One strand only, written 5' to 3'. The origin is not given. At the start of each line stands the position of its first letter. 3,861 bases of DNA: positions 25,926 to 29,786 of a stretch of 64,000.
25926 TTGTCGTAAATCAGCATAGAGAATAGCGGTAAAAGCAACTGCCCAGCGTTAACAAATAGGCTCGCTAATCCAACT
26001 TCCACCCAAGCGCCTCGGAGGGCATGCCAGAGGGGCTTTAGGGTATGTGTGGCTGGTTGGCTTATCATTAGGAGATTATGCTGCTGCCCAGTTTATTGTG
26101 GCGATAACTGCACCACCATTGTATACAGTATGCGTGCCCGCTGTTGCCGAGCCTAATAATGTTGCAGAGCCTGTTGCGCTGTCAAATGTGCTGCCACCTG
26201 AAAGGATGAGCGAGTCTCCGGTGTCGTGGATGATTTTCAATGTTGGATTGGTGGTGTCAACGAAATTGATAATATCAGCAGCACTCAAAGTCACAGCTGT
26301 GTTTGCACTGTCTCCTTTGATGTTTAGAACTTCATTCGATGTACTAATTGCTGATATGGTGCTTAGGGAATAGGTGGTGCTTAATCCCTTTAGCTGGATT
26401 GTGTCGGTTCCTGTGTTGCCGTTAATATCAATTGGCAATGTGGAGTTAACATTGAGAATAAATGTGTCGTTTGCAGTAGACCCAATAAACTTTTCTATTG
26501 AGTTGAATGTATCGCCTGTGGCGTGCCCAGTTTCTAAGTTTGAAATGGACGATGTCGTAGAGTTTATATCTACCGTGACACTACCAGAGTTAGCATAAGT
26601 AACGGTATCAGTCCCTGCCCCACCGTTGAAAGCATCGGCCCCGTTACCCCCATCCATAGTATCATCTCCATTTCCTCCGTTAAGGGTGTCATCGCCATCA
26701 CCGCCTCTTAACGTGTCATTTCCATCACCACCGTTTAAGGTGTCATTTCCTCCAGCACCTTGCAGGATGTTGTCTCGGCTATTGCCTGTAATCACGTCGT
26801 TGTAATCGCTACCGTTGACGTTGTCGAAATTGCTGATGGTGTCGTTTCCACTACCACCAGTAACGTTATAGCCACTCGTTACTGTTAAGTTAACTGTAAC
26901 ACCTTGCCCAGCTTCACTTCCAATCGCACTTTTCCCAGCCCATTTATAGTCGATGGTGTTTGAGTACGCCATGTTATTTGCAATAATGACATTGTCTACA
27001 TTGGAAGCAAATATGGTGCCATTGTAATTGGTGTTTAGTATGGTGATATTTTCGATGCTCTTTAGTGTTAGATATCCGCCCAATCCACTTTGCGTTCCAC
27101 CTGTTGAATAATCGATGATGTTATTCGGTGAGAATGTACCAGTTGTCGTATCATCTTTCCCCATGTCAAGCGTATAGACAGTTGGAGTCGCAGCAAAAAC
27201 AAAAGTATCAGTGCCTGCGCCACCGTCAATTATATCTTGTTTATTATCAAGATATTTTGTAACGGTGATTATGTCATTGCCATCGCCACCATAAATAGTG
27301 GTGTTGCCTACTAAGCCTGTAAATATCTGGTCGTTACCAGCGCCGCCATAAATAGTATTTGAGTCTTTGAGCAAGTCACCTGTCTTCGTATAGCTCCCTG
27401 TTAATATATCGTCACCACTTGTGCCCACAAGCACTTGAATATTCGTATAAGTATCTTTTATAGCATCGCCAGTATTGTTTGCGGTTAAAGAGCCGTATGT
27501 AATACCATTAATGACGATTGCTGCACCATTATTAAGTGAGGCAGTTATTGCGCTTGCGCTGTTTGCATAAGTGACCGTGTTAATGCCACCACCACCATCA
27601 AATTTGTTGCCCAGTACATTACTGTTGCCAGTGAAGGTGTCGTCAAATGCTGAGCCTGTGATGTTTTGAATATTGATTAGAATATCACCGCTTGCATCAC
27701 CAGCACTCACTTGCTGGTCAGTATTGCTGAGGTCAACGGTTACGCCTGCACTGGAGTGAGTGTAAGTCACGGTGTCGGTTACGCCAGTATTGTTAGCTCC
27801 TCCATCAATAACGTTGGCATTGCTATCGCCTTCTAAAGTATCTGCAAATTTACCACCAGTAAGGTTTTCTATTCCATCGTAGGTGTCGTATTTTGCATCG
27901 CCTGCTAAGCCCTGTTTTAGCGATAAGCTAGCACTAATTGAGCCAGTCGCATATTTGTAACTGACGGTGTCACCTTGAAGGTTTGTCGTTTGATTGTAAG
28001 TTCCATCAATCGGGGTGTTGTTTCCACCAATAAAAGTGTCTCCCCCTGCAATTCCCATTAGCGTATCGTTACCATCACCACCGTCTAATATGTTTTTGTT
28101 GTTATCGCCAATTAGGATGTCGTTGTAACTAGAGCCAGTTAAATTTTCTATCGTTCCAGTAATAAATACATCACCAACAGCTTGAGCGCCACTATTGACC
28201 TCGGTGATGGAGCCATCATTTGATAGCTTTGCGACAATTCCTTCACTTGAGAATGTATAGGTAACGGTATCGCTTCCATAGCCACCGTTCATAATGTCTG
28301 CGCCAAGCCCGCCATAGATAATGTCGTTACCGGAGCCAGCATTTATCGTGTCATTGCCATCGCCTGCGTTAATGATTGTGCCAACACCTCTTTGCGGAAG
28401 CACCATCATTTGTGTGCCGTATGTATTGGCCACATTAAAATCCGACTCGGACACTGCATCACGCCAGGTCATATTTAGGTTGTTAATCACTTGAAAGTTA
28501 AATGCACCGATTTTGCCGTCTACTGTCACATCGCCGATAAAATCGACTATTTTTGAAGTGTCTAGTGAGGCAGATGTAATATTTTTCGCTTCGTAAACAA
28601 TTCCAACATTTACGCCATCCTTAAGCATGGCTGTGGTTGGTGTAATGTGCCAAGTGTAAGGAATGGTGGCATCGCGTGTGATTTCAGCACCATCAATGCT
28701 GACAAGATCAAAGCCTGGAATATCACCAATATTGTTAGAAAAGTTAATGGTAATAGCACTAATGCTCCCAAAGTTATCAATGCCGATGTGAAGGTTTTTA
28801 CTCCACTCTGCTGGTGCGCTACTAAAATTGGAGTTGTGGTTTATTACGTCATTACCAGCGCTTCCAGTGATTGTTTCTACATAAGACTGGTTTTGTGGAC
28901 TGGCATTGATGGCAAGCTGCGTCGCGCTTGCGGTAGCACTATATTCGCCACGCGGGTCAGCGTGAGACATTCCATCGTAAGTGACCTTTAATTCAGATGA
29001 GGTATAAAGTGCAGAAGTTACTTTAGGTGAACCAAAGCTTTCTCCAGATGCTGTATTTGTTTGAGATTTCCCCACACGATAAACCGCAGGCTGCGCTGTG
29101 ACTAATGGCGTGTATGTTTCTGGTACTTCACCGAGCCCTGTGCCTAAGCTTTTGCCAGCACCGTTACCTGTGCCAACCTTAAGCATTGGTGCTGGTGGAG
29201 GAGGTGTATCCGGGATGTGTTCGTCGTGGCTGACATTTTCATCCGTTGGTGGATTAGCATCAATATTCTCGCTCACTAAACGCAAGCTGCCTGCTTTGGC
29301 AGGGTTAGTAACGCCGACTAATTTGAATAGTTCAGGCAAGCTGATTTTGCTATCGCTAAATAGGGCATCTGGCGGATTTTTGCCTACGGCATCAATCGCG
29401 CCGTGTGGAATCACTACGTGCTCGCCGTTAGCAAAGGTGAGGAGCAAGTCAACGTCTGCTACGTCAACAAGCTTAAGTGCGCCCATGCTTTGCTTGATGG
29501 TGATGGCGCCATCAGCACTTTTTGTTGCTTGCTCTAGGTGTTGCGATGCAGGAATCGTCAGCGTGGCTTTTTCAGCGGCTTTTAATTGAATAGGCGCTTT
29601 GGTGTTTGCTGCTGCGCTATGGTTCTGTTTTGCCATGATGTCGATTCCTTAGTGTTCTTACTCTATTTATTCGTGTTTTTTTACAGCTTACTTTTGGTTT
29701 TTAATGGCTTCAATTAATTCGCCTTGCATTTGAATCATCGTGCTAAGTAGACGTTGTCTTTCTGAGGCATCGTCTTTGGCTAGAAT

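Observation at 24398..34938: Type I secretion operon with an interleaved MotA/MotB-like proton-channel pair (candidate PMF-stator-coupled T1SS)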

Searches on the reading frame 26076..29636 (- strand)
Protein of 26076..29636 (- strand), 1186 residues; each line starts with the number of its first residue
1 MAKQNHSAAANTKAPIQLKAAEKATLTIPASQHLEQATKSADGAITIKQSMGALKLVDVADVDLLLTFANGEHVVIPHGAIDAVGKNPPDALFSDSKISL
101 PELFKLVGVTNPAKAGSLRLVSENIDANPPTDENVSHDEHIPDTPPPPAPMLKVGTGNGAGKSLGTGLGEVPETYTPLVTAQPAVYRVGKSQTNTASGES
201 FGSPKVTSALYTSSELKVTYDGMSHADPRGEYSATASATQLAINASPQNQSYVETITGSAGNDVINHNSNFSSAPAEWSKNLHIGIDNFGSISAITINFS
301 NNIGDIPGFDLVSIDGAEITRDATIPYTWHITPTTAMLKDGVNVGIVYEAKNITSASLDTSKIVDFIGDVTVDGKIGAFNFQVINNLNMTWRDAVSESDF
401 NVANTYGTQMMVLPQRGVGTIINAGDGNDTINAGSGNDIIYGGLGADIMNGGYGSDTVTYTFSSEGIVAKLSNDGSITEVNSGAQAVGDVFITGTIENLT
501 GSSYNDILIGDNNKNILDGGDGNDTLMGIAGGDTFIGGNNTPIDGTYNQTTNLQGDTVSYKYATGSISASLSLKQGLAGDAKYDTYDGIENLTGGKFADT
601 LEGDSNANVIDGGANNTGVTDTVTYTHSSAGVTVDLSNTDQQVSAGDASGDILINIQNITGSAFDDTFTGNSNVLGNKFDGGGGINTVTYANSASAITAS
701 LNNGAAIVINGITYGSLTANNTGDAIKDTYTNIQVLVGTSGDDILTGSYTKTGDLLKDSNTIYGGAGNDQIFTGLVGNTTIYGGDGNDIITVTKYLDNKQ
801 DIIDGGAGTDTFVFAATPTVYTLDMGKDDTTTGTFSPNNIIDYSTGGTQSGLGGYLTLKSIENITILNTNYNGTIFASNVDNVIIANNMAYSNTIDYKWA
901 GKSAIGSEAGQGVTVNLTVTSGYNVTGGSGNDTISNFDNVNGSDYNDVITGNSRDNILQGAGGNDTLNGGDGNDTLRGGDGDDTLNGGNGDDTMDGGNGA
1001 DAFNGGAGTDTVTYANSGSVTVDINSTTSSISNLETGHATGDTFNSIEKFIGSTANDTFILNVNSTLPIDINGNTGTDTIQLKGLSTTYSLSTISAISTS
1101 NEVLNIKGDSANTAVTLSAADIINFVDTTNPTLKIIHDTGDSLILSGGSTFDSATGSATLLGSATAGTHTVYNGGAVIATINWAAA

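Call 3: search_protein_families(library=pfam, proteins=[window:26076-29636:-], max_evalue=0.01)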
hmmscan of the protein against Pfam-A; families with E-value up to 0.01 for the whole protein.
window:26076-29636:- (1186 aa): 1 family
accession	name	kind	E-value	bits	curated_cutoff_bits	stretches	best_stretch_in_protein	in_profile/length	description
PF00353.25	HemolysinCabind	-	4e-32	110.2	23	4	424-458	2-36/36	RTX calcium-binding nonapeptide repeat (4 copies)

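Call 4: search_protein_families(library=ncbifam, proteins=[window:26076-29636:-], max_evalue=0.01)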
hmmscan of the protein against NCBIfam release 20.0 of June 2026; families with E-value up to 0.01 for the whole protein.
window:26076-29636:- (1186 aa): 6 families
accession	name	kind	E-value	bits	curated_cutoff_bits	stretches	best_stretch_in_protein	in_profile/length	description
NF033943.0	RTX_toxin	subfamily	2.7e-20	72.2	1000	4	934-1014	666-755/930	RTX family hemolysin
NF046115.1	Ca_rpt_SMc04171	equivalog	3.9e-20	72.5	625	1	675-1003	205-489/574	SMc04171 family calcium-binding repeat protein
NF035945.1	Zn_serralysin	subfamily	8.2e-20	71.4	500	5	915-984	294-366/462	serralysin family metalloprotease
NF053766.1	ZapA_metallo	exception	6.1e-07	28.8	940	4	938-993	331-386/483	ZapA family metalloprotease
NF033203.1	entero_EhxA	exception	5.2e-06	24.9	2000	2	927-1019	689-783/997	enterohemolysin EhxA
NF050046.1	PueAB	exception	0.002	16.6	670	1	942-985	374-417/616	polyurethane esterase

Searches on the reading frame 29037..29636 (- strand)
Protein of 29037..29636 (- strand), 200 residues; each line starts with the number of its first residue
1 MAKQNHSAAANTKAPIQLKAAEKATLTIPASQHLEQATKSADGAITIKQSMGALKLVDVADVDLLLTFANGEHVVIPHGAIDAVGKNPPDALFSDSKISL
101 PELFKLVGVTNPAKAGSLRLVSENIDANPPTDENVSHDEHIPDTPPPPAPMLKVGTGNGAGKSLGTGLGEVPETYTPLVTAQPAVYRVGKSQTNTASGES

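Call 44: search_protein_families(library=pfam, proteins=[window:29115-29636:-], max_evalue=1)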
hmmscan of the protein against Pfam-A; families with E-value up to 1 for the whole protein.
window:29115-29636:- (174 aa): 0 families

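Call 71: find_homologous_proteins(query=window:29037-29636:-, max_evalue=0.001)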
Query window:29037-29636:- (200 aa): 7 proteins with E <= 0.001 among 352 candidates.
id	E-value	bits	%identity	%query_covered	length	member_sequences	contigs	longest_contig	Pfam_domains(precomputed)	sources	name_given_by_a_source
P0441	5.6e-53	198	62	78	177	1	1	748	-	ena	-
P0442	1.4e-50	190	57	87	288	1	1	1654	-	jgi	-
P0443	8.3e-47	178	52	92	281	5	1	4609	-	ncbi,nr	ncbi:MAG TPA: hypothetical protein PLG02_07535, partial [Methylotenera sp.]|nr:hypothetical protein 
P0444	1.1e-39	154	66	57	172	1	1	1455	-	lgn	-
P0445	1.2e-38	151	48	86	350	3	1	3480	-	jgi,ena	jgi:hypothetical protein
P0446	8.7e-33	132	70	44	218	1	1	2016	-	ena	-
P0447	1.7e-28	118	56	57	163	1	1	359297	-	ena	-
